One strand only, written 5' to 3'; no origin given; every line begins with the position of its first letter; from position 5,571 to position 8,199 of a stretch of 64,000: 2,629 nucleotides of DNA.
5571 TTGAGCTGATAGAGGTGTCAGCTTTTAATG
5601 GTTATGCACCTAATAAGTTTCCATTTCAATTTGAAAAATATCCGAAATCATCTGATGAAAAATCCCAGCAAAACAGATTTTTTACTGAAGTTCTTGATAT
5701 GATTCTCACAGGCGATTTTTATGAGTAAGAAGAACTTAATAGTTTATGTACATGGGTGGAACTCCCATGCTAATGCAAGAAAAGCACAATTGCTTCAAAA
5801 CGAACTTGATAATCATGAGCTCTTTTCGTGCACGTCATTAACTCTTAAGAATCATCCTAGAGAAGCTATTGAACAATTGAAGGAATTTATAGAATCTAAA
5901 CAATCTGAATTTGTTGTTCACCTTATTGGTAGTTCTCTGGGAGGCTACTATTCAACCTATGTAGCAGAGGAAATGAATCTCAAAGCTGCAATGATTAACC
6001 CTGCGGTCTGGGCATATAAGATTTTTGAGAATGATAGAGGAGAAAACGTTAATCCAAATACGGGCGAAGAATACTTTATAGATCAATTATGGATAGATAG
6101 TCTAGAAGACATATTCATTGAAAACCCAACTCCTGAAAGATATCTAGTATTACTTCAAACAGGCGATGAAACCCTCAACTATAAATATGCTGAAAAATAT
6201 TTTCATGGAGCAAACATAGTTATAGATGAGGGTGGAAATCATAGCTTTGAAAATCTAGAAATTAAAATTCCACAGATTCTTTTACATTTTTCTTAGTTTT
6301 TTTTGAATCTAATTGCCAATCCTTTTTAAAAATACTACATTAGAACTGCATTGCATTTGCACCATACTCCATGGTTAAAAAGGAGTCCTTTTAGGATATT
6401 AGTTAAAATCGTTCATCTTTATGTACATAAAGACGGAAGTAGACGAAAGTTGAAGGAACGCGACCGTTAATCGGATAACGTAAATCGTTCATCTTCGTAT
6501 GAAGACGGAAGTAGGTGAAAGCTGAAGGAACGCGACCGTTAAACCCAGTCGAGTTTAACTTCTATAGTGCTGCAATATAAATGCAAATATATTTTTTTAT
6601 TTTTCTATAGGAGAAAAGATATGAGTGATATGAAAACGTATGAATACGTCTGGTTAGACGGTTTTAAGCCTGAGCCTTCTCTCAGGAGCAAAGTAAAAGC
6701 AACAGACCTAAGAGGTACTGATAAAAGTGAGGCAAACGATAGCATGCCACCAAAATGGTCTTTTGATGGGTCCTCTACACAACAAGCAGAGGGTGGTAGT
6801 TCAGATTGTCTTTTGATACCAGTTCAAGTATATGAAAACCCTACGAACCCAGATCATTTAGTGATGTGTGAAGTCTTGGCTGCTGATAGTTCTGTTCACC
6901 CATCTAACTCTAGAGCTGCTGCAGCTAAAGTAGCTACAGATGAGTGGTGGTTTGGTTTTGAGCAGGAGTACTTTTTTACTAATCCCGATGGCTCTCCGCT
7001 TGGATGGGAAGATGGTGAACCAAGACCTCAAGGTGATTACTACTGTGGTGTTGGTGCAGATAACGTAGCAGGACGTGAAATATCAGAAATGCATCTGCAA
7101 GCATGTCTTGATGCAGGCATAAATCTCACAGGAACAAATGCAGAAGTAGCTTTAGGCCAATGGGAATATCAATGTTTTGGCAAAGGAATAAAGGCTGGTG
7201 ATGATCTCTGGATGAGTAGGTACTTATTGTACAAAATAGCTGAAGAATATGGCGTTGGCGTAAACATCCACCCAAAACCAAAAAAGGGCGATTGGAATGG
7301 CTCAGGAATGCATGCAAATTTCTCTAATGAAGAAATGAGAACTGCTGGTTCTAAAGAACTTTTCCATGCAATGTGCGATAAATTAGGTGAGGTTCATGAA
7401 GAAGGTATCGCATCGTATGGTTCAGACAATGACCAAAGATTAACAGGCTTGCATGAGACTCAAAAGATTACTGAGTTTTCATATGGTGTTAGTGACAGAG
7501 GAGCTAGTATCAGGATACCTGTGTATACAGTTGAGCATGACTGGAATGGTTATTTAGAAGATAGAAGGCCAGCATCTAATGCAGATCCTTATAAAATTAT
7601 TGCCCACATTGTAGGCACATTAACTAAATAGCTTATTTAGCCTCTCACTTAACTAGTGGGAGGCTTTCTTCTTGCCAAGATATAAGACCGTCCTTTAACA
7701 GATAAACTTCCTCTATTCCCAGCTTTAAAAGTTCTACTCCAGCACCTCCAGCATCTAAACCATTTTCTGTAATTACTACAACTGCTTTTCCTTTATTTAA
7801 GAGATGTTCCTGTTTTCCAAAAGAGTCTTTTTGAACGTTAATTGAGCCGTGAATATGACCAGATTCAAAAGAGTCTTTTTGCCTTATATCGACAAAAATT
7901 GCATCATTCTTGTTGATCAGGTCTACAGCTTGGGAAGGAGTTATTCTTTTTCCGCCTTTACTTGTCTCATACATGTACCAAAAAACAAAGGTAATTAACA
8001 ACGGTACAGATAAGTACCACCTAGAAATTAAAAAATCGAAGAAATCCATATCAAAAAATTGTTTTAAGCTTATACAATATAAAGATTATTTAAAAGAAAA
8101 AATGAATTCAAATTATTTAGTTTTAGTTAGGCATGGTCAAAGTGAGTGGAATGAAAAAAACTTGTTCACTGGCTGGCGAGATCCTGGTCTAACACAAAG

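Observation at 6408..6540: Tandem glutamine riboswitch (glnA RNA motif) in the leader of a glutamine synthetase gene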

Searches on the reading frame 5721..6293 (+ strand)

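Call 8: search_protein_families(library=ncbifam, proteins=[window:5721-6293:+])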
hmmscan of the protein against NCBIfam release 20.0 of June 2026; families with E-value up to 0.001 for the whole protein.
window:5721-6293:+ (191 aa): 3 families
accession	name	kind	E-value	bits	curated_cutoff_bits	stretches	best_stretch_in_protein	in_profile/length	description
NF008291.0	PRK11071.1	equivalog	2.8e-39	134.8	252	1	6-187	3-185/193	esterase YqiA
NF003431.1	PRK04940.1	equivalog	5.6e-09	36.4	240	1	6-186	1-173/180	alpha/beta hydrolase YcfP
NF047388.1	SA1320_fam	subfamily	5e-05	21.9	230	1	43-105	29-94/644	SA1320 family protein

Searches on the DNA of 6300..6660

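Call 57: search_rna_families(source=window, start=6300, end=6660, threshold=evalue, max_evalue=1)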
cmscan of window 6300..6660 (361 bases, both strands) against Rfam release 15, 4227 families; matches with E-value up to 1: 4.
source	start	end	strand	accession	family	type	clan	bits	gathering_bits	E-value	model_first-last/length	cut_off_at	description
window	6484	6536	+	RF01739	Glutamine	Cis-reg; riboswitch;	-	66.5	35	8.5e-15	1-53/53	no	Glutamine riboswitch aptamer (glnA leader)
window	6408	6464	+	RF01739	Glutamine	Cis-reg; riboswitch;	-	64.4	35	3.2e-14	1-53/53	no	Glutamine riboswitch aptamer (glnA leader)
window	6483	6507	+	RF01704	Glutamine-II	Cis-reg; riboswitch;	-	16.6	33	0.081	1-60/60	no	Glutamine-II riboswitch aptamer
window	6407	6445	+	RF01704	Glutamine-II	Cis-reg; riboswitch;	-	14.4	33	0.33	1-60/60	no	Glutamine-II riboswitch aptamer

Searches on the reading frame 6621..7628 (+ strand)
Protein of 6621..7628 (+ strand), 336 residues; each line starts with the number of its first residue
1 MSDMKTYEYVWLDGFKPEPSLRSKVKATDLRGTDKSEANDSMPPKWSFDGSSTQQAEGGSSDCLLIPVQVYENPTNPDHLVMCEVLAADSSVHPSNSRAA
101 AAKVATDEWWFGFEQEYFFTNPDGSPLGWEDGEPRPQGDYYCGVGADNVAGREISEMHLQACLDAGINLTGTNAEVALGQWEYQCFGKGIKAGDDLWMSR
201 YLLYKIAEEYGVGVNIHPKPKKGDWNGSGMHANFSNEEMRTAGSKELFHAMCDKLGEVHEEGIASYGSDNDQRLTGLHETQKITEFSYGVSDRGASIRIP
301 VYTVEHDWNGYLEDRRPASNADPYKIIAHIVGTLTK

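Call 8: search_protein_families(library=ncbifam, proteins=[window:6621-7628:+])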
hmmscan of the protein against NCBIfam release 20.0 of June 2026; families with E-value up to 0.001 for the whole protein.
window:6621-7628:+ (336 aa): 5 families
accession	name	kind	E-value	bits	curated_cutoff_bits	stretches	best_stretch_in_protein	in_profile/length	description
NF041605.1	gln_syn_GlnII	equivalog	7.5e-111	370.5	500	1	7-334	5-328/333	glutamine synthetase GlnII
TIGR00653.1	GlnA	equivalog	4.4e-12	45.5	429.15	1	134-235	168-267/462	type I glutamate--ammonia ligase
TIGR03105.1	gln_synth_III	equivalog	2.2e-09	36.3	469.6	1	151-253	156-255/435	type III glutamate--ammonia ligase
NF007006.0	PRK09469.1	equivalog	7.1e-08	31.4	845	1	166-329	204-374/469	glutamate--ammonia ligase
NF045547.1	GGputSyn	equivalog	1.1e-06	27.7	650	1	82-324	95-346/438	gamma-glutamylputrescine synthetase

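Call 9: find_encoding_contigs(protein=window:6621-7628:+, flank=3000, max_places=8)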
Protein window:6621-7628:+ (336 aa): 24 contigs read that carry it; 5 places shown.
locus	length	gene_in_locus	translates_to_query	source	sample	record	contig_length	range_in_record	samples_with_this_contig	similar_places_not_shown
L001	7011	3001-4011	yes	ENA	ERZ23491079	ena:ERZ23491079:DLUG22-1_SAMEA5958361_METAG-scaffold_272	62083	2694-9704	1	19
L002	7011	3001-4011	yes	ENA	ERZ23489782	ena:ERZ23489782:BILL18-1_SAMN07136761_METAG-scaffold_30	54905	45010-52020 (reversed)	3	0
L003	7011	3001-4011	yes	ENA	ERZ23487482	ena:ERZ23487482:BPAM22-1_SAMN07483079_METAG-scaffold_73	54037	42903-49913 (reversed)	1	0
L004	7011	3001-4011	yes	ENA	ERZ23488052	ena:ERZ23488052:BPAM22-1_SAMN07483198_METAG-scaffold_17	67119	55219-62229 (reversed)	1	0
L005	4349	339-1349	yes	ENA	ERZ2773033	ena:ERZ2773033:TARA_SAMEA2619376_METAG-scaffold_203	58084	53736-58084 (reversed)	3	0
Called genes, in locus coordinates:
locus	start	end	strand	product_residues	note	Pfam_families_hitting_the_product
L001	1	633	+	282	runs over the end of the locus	PF01040:UbiA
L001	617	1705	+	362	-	PF04339:FemAB_like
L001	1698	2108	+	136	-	PF06853:DUF1249 (weak)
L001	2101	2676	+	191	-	PF05728:UPF0227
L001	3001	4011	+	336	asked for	PF03951:Gln-synt_N, PF00120:Gln-synt_C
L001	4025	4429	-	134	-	PF00581:Rhodanese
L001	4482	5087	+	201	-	PF00300:His_Phos_1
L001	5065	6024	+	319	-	PF00730:HhH-GPD, PF00633:HHH (weak), PF14815:NUDIX_4 (weak)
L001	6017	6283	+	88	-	PF04362:Iron_traffic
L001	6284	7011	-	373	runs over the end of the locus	PF01467:CTP_transf_like (weak)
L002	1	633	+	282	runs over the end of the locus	PF01040:UbiA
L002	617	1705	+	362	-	PF04339:FemAB_like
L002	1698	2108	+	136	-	PF06853:DUF1249 (faint)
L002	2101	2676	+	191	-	PF05728:UPF0227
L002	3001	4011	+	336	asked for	PF03951:Gln-synt_N, PF00120:Gln-synt_C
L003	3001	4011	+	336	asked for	PF03951:Gln-synt_N, PF00120:Gln-synt_C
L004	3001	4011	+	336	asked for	PF03951:Gln-synt_N, PF00120:Gln-synt_C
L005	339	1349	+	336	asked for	PF03951:Gln-synt_N, PF00120:Gln-synt_C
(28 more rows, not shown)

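Call 26: search_protein_families(library=pfam, proteins=[window:6621-7628:+], max_evalue=0.01)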
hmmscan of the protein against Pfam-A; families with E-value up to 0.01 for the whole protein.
window:6621-7628:+ (336 aa): 2 families
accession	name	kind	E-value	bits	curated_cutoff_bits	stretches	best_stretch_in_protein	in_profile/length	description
PF00120.29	Gln-synt_C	-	4.2e-15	56.1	24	1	110-235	23-155/344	Glutamine synthetase, catalytic domain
PF03951.24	Gln-synt_N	-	7.2e-09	35.6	33.4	1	4-86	2-80/82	Glutamine synthetase, beta-Grasp domain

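Call 58: search_solved_structures(query=window:6621-7628:+, max_evalue=1e-10)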
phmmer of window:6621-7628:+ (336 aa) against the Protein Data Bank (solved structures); distinct sequences matched with E-value up to 1e-10: 16.
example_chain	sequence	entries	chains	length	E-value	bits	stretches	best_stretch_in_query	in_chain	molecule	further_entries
4bax_A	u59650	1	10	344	1.9e-91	310.1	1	7-333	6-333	GLUTAMINE SYNTHETASE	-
7cpr_A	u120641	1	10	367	2e-88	300.2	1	8-334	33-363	Glutamine synthetase 2 cytoplasmic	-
3fky_A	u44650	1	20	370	1.9e-87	296.9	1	8-328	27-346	Glutamine synthetase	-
4is4_A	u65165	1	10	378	7.5e-86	291.7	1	7-332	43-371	Glutamine synthetase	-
2d3a_A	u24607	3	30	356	9e-86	291.5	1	7-332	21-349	glutamine synthetase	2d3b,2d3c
7v4i_J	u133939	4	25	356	3.6e-85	289.5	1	7-333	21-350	Glutamine synthetase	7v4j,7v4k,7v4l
7v4h_J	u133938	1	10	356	5.4e-85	288.9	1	7-333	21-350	Glutamine synthetase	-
8xlj_A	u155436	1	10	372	9.4e-84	284.8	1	8-333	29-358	Glutamine synthetase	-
9c28_A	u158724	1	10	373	9.5e-84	284.8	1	8-333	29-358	Glutamine synthetase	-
2uu7_A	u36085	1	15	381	2.6e-83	283.3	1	8-333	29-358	GLUTAMINE SYNTHETASE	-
7u5n_A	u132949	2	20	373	8.2e-83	281.7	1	7-332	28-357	Glutamine synthetase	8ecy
7evt_A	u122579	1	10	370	1.2e-82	281.2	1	8-333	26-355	Glutamine synthetase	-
8dnu_A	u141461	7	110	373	1.2e-82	281.2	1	8-333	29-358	Glutamine synthetase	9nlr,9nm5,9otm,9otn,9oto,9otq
2ojw_A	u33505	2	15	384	1.3e-82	281.1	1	8-333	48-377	Glutamine synthetase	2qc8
9otp_A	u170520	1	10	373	2.3e-82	280.3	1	8-333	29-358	Glutamine synthetase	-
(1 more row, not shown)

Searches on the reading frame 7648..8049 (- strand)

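Call 8: search_protein_families(library=ncbifam, proteins=[window:7648-8049:-])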
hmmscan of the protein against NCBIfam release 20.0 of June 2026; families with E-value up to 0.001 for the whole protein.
window:7648-8049:- (134 aa): 8 families
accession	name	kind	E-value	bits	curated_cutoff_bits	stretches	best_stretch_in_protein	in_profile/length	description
NF001195.0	PRK00162.1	equivalog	8e-13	48.6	102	1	34-131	5-102/108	thiosulfate sulfurtransferase GlpE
NF006444.0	PRK08762.1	equivalog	1.1e-10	40.7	449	1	32-133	13-115/387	molybdopterin-synthase adenylyltransferase MoeB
NF045521.1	rhoda_near_glyco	subfamily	3.2e-08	33.5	145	1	45-133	26-116/144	rhodanese homology domain-containing protein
NF001133.1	PRK00142.1-1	equivalog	4.2e-08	33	170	1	28-128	100-206/229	oxygen-dependent tRNA uridine(34) hydroxylase TrhO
NF041203.1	rhodanese_LYCAU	equivalog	6.7e-08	32.3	115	1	23-132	10-123/126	rhodanese-related (seleno)protein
NF002397.0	PRK01415.1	equivalog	2.2e-06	27.6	280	1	33-128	111-212/247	hypothetical protein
NF005902.0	PRK07878.1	equivalog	1.2e-05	24.4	647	1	33-127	286-383/392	adenylyltransferase/sulfurtransferase MoeZ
NF045694.1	seleno_TsoB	exception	0.00021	19.5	805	1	28-132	37-156/572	rhodanese/DsbD fusion-like selenoprotein TsoB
